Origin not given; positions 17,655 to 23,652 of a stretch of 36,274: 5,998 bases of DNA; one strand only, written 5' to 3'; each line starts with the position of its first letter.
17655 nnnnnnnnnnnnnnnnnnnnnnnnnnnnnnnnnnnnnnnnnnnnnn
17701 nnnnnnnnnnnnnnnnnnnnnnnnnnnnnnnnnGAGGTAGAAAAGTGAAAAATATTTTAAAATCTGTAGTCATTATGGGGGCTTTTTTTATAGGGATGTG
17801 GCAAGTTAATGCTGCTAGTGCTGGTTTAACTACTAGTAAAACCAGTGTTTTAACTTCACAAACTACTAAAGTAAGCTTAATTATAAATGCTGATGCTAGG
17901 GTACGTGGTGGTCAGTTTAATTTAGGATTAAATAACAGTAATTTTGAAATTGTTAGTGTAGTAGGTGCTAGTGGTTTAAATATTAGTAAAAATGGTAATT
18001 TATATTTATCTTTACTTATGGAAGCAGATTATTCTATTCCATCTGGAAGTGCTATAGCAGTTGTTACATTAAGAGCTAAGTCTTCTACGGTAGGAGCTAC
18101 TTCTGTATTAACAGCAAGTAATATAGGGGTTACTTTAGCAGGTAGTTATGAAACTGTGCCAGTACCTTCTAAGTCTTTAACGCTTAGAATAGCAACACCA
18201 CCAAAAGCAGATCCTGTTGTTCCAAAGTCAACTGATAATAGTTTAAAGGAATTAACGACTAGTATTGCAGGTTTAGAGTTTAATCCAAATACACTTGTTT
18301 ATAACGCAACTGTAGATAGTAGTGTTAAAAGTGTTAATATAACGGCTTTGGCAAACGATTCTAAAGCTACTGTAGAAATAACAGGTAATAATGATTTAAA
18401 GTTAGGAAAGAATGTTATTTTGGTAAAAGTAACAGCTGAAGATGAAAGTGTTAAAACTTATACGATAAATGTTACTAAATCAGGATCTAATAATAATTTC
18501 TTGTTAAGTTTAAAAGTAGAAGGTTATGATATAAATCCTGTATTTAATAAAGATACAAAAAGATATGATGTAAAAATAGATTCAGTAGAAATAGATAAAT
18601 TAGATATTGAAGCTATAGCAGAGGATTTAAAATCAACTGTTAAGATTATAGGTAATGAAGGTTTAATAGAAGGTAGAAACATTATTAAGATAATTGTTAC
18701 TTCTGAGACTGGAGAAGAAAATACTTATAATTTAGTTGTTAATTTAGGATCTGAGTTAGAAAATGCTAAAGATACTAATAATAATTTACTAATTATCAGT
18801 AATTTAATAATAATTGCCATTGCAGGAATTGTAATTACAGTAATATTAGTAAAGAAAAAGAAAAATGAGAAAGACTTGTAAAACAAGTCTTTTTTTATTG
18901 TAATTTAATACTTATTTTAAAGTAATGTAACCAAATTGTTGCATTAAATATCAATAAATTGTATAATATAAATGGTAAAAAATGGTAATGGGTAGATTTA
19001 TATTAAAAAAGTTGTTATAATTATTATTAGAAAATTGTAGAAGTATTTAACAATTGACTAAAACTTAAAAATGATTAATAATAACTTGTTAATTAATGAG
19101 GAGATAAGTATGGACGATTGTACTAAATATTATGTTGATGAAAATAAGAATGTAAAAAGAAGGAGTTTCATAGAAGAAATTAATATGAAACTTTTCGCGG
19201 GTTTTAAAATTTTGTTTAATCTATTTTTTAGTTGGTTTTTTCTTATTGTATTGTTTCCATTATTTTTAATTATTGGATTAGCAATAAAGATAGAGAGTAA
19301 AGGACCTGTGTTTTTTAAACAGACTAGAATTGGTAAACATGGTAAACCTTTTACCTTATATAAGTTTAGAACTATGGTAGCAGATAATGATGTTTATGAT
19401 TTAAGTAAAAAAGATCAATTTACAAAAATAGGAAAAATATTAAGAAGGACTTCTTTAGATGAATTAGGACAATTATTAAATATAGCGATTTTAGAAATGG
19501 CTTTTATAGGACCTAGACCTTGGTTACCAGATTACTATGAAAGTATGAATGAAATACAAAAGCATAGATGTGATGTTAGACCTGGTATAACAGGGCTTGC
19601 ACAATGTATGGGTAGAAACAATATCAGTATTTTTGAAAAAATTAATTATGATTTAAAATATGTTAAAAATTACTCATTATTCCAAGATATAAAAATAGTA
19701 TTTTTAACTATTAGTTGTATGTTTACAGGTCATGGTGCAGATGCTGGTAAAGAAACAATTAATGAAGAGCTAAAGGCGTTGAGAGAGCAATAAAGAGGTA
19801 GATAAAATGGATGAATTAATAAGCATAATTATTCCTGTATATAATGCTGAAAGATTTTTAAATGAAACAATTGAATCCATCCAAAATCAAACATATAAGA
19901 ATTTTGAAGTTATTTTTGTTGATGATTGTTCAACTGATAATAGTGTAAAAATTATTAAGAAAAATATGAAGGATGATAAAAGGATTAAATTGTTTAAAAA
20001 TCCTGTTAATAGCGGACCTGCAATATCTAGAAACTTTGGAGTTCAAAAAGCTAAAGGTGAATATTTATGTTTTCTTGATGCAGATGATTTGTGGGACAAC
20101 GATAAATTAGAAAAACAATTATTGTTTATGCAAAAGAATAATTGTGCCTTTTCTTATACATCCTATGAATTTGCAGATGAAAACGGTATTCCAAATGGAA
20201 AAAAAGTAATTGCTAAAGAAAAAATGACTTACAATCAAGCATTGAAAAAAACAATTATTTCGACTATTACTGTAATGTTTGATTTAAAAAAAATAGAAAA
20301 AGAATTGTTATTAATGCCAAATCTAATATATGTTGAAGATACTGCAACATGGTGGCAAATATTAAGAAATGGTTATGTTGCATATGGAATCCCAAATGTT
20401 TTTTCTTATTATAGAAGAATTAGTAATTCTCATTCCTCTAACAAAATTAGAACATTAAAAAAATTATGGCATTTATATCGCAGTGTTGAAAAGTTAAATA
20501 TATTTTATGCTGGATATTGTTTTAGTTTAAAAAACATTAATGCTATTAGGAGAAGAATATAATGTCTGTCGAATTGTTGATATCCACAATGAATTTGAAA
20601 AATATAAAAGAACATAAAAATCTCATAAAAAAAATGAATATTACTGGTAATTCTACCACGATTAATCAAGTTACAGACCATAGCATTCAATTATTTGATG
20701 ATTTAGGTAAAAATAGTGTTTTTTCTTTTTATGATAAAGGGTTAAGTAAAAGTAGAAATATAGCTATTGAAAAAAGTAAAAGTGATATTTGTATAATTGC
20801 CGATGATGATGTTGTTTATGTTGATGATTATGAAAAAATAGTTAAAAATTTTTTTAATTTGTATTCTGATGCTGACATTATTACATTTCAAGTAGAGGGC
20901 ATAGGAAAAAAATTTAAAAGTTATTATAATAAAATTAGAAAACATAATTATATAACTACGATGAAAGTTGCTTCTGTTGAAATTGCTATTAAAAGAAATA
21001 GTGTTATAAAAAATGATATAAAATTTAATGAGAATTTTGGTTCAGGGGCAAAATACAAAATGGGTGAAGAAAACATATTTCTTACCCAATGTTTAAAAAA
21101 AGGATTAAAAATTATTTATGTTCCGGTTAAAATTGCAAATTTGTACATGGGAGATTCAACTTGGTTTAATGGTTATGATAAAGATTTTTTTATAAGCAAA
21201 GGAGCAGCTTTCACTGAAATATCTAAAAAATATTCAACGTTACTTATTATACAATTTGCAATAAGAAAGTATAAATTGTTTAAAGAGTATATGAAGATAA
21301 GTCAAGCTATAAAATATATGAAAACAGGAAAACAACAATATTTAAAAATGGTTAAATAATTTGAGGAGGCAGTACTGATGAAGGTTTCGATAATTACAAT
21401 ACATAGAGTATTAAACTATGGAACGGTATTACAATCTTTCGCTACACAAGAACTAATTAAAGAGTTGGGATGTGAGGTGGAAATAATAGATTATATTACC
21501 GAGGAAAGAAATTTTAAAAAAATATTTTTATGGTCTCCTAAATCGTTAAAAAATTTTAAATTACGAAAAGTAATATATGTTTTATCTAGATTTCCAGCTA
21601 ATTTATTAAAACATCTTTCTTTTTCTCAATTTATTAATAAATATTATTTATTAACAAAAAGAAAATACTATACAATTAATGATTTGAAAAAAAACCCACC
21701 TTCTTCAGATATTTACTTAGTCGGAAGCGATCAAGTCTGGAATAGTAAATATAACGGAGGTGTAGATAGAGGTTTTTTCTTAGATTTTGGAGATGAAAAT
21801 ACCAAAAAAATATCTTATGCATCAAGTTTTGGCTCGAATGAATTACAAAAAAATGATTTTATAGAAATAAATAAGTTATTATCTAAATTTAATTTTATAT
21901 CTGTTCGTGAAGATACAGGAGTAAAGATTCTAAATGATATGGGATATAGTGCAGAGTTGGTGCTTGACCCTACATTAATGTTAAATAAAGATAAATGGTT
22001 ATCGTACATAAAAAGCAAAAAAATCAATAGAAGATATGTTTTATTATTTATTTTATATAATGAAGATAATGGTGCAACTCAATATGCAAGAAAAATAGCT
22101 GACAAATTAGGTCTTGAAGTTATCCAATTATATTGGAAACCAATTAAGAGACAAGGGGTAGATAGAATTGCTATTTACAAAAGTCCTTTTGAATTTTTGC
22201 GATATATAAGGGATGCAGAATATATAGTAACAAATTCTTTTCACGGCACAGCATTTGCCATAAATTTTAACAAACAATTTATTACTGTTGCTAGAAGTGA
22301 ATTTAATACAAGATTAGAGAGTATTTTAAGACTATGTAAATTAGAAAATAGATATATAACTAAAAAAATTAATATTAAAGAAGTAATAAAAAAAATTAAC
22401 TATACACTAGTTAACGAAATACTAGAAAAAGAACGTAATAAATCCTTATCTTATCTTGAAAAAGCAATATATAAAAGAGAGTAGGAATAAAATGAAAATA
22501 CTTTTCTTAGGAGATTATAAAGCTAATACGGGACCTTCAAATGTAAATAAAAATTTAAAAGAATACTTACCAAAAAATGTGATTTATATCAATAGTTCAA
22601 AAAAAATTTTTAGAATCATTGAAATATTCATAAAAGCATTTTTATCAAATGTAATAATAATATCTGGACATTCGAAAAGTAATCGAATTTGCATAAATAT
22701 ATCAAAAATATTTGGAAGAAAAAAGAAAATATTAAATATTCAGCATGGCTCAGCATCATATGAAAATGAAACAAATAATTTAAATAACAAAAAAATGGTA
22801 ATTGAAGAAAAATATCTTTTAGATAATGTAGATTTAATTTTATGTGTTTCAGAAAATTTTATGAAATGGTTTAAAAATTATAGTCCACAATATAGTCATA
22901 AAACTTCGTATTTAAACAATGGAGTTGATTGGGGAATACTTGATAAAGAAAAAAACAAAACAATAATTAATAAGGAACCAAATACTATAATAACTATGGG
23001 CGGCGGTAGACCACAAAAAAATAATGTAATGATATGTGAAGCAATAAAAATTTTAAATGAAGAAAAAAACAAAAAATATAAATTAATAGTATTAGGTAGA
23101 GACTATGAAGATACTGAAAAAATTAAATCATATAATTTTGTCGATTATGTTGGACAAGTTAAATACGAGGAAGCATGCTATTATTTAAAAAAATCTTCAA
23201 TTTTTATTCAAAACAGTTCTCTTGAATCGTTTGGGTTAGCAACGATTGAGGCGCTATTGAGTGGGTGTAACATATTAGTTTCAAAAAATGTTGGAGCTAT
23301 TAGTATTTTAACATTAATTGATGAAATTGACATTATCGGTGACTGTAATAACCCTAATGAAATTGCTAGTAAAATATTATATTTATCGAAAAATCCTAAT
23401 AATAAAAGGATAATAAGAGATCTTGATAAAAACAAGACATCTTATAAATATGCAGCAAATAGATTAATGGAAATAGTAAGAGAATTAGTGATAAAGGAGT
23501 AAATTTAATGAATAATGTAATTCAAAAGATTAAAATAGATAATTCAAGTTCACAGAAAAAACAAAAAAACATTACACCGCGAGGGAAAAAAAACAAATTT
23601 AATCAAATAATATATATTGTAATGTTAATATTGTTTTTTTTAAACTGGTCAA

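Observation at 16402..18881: Self-contained cohesin-dockerin pair embedded in the capsule locus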

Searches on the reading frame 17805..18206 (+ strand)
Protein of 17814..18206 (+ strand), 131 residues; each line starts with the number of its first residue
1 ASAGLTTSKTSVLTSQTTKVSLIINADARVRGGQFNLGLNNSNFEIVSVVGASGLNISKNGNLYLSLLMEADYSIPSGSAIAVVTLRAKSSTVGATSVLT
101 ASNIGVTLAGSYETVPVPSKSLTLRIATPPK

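Call 20: search_protein_families(library=pfam, proteins=[window:17814-18206:+], max_evalue=10)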
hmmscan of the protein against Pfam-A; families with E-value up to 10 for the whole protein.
seq(131 aa): 0 families

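Call 45: search_solved_structures(query=A5, max_evalue=10, show_alignments=2)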
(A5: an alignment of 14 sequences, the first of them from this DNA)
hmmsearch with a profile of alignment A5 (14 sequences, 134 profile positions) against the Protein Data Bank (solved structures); distinct sequences matched with E-value up to 10: 0.

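Call 46: search_protein_families(library=pfam, alignment_id=A5, max_evalue=10)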
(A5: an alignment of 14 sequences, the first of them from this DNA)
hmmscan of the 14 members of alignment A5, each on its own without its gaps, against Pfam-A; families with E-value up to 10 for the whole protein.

A. member 1, seq(134 aa): 0 families

B. families by the number of members that match (of 14 scanned): 12 families
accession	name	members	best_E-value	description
PF00963.24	Cohesin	11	4.3e-06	Cohesin domain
PF18573.7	BclA_C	3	0.00095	BclA C-terminal domain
PF16640.11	Big_3_5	2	0.61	Bacterial Ig-like domain (group 3)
PF12971.12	NAGLU_N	1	0.017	Alpha-N-acetylglucosaminidase (NAGLU) N-terminal domain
PF00908.23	dTDP_sugar_isom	1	0.033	dTDP-4-dehydrorhamnose 3,5-epimerase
PF07481.16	DUF1521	1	0.033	Domain of Unknown Function (DUF1521)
PF14059.11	DUF4251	1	0.089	Domain of unknown function (DUF4251)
PF19940.4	DUF6402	1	0.21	Family of unknown function (DUF6402)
PF09924.15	LPG_synthase_C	1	0.22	Phosphatidylglycerol lysyltransferase, C-terminal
PF15475.11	UPF0444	1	0.43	Transmembrane protein C12orf23, UPF0444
PF14352.11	DUF4402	1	0.83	Domain of unknown function (DUF4402)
PF19190.6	BACON_2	1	2.9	Viral BACON domain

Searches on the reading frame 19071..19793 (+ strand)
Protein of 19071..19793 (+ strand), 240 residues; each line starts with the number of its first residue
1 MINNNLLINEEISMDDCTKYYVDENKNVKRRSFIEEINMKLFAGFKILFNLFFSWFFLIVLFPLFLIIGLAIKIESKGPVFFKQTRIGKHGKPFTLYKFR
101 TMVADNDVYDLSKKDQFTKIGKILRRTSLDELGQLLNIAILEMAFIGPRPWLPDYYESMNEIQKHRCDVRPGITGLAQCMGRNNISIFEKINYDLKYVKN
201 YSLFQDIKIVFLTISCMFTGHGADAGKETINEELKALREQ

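Call 21: search_protein_families(library=pfam, proteins=[window:19071-19793:+], max_evalue=0.001)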
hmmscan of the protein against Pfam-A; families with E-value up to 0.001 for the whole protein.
window:19071-19793:+ (240 aa): 2 families
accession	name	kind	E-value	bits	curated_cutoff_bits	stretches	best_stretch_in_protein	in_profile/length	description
PF02397.22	Bac_transf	-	2e-57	194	27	1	46-218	1-178/179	Bacterial sugar transferase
PF12084.13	DUF3561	-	0.00035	21.1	25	0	42-84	45-87/107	Protein of unknown function (DUF3561)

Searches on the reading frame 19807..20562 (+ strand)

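Call 21: search_protein_families(library=pfam, proteins=[window:19807-20562:+], max_evalue=0.001)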
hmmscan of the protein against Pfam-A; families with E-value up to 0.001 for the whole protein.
window:19807-20562:+ (251 aa): 3 families
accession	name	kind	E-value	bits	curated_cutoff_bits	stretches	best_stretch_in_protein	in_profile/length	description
PF00535.33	Glycos_transf_2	-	5.4e-42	144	23.3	1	6-134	1-129/168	Glycosyl transferase family 2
PF10111.15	Glyco_tranf_2_2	-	1.7e-19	70.8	27.3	1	6-118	1-122/276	Glycosyltransferase like family 2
PF13641.12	Glyco_tranf_2_3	-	5.2e-09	36.9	27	1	5-115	3-118/230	Glycosyltransferase like family 2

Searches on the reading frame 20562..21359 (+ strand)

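Call 21: search_protein_families(library=pfam, proteins=[window:20562-21359:+], max_evalue=0.001)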
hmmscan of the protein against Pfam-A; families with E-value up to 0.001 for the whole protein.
window:20562-21359:+ (265 aa): 1 family
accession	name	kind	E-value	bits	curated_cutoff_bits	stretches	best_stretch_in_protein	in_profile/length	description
PF00535.33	Glycos_transf_2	-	1.8e-05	25.2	23.3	1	53-127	57-131/168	Glycosyl transferase family 2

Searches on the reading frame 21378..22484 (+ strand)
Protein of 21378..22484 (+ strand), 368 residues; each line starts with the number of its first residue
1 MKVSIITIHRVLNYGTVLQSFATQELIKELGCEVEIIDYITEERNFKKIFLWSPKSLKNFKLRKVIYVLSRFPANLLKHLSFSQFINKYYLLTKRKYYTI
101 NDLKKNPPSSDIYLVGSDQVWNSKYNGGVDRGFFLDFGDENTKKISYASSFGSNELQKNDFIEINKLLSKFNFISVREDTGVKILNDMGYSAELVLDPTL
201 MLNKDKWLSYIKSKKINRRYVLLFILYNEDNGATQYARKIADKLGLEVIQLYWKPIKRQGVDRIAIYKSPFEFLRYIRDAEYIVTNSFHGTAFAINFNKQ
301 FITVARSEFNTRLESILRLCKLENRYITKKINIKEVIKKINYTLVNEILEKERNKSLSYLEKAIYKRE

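Call 21: search_protein_families(library=pfam, proteins=[window:21378-22484:+], max_evalue=0.001)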
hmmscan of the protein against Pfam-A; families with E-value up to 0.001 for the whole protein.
window:21378-22484:+ (368 aa): 1 family
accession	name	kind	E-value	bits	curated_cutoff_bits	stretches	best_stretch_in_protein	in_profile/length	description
PF04230.19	PS_pyruv_trans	-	2.3e-42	146.3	25.3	1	13-307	1-279/280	Polysaccharide pyruvyl transferase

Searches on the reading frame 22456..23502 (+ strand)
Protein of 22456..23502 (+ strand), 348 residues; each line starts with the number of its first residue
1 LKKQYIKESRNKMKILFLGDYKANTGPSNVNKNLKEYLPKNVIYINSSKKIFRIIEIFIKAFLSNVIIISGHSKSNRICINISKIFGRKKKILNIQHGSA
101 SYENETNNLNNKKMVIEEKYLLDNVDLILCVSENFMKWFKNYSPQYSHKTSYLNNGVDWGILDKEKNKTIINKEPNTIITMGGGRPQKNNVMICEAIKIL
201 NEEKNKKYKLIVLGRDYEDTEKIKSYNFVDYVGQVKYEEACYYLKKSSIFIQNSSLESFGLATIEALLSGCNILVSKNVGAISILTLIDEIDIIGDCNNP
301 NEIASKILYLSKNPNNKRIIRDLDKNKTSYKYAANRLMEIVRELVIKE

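Call 22: search_protein_families(library=pfam, proteins=[window:22456-23502:+], max_evalue=0.001)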
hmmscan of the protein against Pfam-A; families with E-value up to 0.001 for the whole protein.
window:22456-23502:+ (348 aa): 3 families
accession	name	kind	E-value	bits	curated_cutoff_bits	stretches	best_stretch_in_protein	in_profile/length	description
PF00534.26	Glycos_transf_1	-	2.8e-19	69.7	26.4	1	164-318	4-163/172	Glycosyl transferases group 1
PF13692.12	Glyco_trans_1_4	-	4.1e-11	43.8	27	1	176-313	2-142/142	Glycosyl transferases group 1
PF20706.3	GT4-conflict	-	1.3e-07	31.4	26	1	111-286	133-321/385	Family 4 Glycosyltransferase in conflict systems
